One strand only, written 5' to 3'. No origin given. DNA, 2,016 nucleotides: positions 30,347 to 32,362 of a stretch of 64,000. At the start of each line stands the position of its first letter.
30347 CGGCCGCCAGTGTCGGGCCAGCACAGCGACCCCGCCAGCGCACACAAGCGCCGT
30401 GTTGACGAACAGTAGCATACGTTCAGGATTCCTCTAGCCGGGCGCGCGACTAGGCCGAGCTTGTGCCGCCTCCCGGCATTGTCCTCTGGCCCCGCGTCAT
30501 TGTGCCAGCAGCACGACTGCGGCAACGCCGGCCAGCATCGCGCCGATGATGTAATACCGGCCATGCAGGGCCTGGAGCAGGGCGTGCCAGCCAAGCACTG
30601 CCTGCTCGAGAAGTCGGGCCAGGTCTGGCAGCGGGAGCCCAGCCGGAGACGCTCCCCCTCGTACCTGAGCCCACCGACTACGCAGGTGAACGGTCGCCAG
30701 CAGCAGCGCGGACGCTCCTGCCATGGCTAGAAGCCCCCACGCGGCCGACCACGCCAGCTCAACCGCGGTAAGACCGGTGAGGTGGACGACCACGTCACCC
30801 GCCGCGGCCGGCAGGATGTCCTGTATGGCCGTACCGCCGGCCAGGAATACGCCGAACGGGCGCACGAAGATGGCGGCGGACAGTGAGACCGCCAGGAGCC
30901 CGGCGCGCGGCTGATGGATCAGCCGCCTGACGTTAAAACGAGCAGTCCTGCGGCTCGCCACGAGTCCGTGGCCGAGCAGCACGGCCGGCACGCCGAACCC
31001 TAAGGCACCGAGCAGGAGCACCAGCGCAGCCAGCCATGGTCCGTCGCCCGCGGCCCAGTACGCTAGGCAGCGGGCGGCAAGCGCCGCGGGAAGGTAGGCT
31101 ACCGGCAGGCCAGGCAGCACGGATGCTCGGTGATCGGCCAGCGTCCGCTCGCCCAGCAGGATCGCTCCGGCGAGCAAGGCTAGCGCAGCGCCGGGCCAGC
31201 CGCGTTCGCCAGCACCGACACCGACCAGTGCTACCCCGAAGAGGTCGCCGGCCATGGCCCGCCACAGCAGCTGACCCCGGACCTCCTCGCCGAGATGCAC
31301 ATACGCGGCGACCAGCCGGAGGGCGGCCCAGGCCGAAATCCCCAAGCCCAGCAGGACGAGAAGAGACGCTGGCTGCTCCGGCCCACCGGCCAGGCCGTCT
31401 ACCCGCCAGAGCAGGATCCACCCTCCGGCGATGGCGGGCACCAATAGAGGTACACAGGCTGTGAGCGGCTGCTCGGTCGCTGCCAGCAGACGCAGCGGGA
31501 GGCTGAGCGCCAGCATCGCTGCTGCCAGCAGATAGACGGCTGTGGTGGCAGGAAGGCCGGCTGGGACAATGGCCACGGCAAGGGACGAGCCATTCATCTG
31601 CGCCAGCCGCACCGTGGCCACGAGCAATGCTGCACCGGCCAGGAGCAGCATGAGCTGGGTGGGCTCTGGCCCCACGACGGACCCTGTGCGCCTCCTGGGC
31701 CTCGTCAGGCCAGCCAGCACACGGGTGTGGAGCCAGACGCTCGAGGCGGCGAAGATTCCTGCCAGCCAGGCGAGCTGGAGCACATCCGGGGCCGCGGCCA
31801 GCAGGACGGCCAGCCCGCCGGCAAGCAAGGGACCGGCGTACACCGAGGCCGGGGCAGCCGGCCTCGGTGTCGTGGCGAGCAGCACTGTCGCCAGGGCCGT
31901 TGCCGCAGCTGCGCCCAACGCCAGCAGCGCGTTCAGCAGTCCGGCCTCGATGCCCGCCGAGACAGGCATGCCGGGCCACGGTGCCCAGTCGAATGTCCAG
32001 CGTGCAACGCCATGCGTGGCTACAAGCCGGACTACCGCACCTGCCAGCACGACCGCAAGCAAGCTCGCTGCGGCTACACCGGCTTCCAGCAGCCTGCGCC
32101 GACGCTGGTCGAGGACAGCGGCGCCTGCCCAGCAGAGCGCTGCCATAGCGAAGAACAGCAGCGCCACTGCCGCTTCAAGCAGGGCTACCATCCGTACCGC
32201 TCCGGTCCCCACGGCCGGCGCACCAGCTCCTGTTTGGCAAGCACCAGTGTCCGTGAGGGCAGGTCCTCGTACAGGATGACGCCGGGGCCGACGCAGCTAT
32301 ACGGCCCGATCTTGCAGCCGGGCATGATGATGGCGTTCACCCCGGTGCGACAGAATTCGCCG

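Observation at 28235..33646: Operon coupling a GlmU-like nucleotidyltransferase to three degenerate HyfD/HyfE/HyfF (NuoL/K/N)-like membrane proteins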

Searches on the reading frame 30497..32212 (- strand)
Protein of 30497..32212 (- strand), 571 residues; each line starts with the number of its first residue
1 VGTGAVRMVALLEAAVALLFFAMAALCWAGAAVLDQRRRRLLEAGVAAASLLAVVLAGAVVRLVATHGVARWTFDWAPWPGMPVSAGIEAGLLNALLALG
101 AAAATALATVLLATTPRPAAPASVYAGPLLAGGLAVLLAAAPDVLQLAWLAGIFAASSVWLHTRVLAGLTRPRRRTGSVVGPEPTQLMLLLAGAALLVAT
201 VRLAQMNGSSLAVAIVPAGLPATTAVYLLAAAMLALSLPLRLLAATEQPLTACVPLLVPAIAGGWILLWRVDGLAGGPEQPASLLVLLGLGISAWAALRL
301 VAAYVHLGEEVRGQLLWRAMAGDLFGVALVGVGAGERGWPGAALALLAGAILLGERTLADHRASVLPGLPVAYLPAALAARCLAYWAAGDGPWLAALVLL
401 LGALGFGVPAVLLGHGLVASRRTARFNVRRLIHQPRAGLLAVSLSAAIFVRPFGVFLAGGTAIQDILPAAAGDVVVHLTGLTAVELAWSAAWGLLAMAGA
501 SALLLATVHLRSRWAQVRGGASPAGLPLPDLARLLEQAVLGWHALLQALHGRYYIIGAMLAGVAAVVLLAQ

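Call 3: search_protein_families(library=pfam, proteins=[window:30497-32212:-], max_evalue=1)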
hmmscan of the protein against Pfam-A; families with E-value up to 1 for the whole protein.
window:30497-32212:- (571 aa): 0 families

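Call 4: search_protein_families(library=ncbifam, proteins=[window:30497-32212:-], max_evalue=1)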
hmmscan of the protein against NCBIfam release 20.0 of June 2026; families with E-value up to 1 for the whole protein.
window:30497-32212:- (571 aa): 0 families

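Call 6: find_homologous_proteins(query=window:30497-32212:-)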
Query window:30497-32212:- (571 aa): 5 proteins with E <= 0.001 among 8000 candidates.
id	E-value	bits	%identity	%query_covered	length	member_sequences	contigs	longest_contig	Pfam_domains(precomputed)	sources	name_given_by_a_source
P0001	0.0e+0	1125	100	99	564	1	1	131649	-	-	-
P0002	5.6e-231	787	75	96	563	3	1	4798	-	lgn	-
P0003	9.5e-228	776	73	94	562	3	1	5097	-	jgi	jgi:hypothetical protein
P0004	1.9e-221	755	72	92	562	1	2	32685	-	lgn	-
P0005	1.4e-135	472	53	94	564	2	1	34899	-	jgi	jgi:hypothetical protein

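Call 7: search_solved_structures(query=window:30497-32212:-, max_evalue=10)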
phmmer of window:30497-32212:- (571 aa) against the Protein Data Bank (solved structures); distinct sequences matched with E-value up to 10: 1.
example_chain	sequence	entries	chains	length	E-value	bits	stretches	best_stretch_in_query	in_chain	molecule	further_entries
8t5e_A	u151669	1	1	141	0.52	12.5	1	354-424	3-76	Bim_fulldiff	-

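Call 9: find_encoding_contigs(protein=P0005, flank=10000, max_places=3)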
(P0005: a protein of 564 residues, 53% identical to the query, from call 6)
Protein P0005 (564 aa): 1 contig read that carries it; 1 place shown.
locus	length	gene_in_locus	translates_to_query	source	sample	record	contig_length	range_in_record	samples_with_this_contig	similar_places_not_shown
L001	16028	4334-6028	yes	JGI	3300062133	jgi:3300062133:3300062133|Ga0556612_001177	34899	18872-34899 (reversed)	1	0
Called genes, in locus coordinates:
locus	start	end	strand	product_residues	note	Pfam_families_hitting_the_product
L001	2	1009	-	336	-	?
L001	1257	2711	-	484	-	PF00149:Metallophos (weak), PF02872:5_nucleotid_C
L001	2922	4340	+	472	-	PF00483:NTP_transferase, PF12804:NTP_transf_3, PF25084:LbH_EIF2B (faint), PF25087:GMPPB_C (faint), PF14602:Hexapep_2 (faint), PF00132:Hexapep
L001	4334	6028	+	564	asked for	-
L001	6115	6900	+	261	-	-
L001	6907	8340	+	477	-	-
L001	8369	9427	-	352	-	PF01408:GFO_IDH_MocA, PF02894:GFO_IDH_MocA_C, PF22725:GFO_IDH_MocA_C3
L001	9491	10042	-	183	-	PF04167:DUF402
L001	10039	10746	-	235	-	-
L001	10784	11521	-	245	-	PF00149:Metallophos, PF12850:Metallophos_2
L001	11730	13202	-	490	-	PF01933:CofD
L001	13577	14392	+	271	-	PF01261:AP_endonuc_2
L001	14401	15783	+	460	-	PF03659:Glyco_hydro_71, PF16317:Glyco_hydro_99, PF14307:Glyco_tran_WbsX (weak)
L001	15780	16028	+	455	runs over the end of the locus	PF04188:Mannosyl_trans2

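Call 10: find_encoding_contigs(protein=P0004, flank=10000, max_places=3)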
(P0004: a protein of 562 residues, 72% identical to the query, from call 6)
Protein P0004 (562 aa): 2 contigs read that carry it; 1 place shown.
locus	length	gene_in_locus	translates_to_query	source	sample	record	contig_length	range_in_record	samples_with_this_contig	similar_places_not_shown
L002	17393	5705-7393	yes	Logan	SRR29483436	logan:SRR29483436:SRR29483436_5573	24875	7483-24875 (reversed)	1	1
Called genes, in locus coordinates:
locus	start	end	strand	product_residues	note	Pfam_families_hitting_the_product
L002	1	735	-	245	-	?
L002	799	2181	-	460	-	PF01554:MatE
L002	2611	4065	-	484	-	PF00149:Metallophos (weak), PF02872:5_nucleotid_C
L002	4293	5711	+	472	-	PF00483:NTP_transferase, PF12804:NTP_transf_3, PF25087:GMPPB_C (faint), PF00132:Hexapep (weak), PF14602:Hexapep_2 (faint), PF25084:LbH_EIF2B (weak), PF00132:Hexapep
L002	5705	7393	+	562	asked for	-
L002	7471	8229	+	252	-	-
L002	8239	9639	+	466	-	-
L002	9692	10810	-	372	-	PF01408:GFO_IDH_MocA, PF02894:GFO_IDH_MocA_C, PF22725:GFO_IDH_MocA_C3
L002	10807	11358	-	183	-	PF04167:DUF402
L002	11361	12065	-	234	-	-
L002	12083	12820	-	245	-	PF00149:Metallophos, PF12850:Metallophos_2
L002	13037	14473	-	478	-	PF01933:CofD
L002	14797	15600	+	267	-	PF01261:AP_endonuc_2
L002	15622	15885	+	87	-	-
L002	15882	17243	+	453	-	PF04188:Mannosyl_trans2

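Call 11: find_encoding_contigs(protein=P0001, flank=10000, max_places=3)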
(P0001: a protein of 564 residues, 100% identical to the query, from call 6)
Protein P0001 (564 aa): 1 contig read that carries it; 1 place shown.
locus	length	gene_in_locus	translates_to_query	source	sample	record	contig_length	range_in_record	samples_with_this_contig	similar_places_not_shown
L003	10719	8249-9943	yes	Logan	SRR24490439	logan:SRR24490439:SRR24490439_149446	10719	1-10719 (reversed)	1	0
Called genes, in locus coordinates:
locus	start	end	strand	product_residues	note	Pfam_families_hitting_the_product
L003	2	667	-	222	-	?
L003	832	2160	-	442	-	PF02366:PMT (weak), PF03901:Glyco_transf_22 (faint), PF13231:PMT_2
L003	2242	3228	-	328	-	PF01408:GFO_IDH_MocA, PF22725:GFO_IDH_MocA_C3, PF02894:GFO_IDH_MocA_C (weak)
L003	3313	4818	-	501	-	PF01554:MatE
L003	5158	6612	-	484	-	PF00149:Metallophos (faint), PF02872:5_nucleotid_C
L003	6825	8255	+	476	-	PF00483:NTP_transferase, PF12804:NTP_transf_3, PF25087:GMPPB_C (faint), PF25084:LbH_EIF2B (faint), PF14602:Hexapep_2 (faint), PF00132:Hexapep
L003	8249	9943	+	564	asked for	-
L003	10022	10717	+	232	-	?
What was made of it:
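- Checked: The same 7-nt overlap is present in L001, L002 and L003 (calls 9-11).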

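Call 18: search_solved_structures(query=A1, max_evalue=10)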
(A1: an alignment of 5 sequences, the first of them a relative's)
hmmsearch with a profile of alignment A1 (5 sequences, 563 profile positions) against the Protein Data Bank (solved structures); distinct sequences matched with E-value up to 10: 0.

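Call 72: find_related_loci(query=A1, collection=metagenome_contigs, flank=10000)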
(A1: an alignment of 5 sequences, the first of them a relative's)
Query A1 (564 aa) in metagenome_contigs; peptide patterns used: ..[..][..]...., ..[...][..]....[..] (x = any residue, [..] = any of these).
164 stretches matched a pattern; 3 encode a relative of the query (tblastn E <= 1e-3); 3 distinct loci.
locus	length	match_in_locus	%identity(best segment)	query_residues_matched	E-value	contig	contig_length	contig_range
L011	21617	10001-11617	53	27-564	4e-109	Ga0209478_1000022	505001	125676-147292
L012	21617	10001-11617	53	27-564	4e-109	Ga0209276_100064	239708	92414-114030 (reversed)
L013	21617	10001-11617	53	27-564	4e-109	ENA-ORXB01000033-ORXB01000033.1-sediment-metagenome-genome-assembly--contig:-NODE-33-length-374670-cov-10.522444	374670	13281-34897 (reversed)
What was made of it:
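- Tried and rejected: The metagenome scan for gene 2 found only the already known 53%-identity lineage (call 72).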

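Call 79: predict_structure(alignment_id=A1)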
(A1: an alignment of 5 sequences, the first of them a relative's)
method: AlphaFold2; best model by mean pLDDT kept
length: 564 residues; sequences in the alignment: 5
mean_pLDDT: 34.9   pTM: 0.24
mean pLDDT of the five models: 34.9, 34.5, 34.4, 33.5, 33.1
residues with pLDDT >= 90: 0; 70-90: 0; 50-70: 1; < 50: 563
segments of 3 or more residues with pLDDT < 50: 1-35, 37-564
pLDDT, mean of each block of 10 residues (from residue 1): 35 42 44 48 44 37 32 33 39 44 43 42 42 41 45 41 34 38 46 42 32 32 37 36 32 31 31 33 33 32 33 34 34 36 34 31 29 32 31 28 27 28 28 30 27 27 30 30 37 35 32 31 34 35 31 31 28
secondary structure, 60 per line:
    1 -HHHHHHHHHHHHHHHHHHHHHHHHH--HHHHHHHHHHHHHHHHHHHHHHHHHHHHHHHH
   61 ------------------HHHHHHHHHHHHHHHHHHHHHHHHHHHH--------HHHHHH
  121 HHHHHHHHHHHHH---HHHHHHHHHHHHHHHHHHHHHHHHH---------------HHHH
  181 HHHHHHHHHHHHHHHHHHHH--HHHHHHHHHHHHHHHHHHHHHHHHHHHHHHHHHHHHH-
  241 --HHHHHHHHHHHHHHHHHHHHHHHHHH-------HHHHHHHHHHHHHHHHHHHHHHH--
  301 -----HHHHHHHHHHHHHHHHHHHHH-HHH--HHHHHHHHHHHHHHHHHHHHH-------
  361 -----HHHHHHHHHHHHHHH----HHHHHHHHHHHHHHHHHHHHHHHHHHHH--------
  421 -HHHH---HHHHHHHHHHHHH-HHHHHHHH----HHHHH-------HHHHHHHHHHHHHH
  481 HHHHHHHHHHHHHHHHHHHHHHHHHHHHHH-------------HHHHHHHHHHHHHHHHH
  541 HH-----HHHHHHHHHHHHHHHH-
elements in order: H2-26 H29-60 H79-106 H115-133 H137-161 H177-200 H203-239 H243-268 H276-298 H306-326 H333-353 H366-380 H385-412 H422-425 H429-441 H443-450 H455-459 H467-510 H524-542 H548-563
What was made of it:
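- On Proton_antipo_M - gene 2: The AF2 model has pLDDT 35 (call 79).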

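Call 85: search_protein_families(library=pfam, alignment_id=A1, max_evalue=10)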
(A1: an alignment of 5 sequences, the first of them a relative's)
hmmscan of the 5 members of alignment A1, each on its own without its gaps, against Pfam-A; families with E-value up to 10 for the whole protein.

A. member 1, P0001 (564 aa): 0 families

B. families by the number of members that match (of 5 scanned): 0 families
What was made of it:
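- On Proton_antipo_M - gene 2: No Pfam hit at E <= 10 for any of the 5 members (call 85).
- No GT-C or Wzy family hit either, even at E <= 10 for all five members (call 85).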
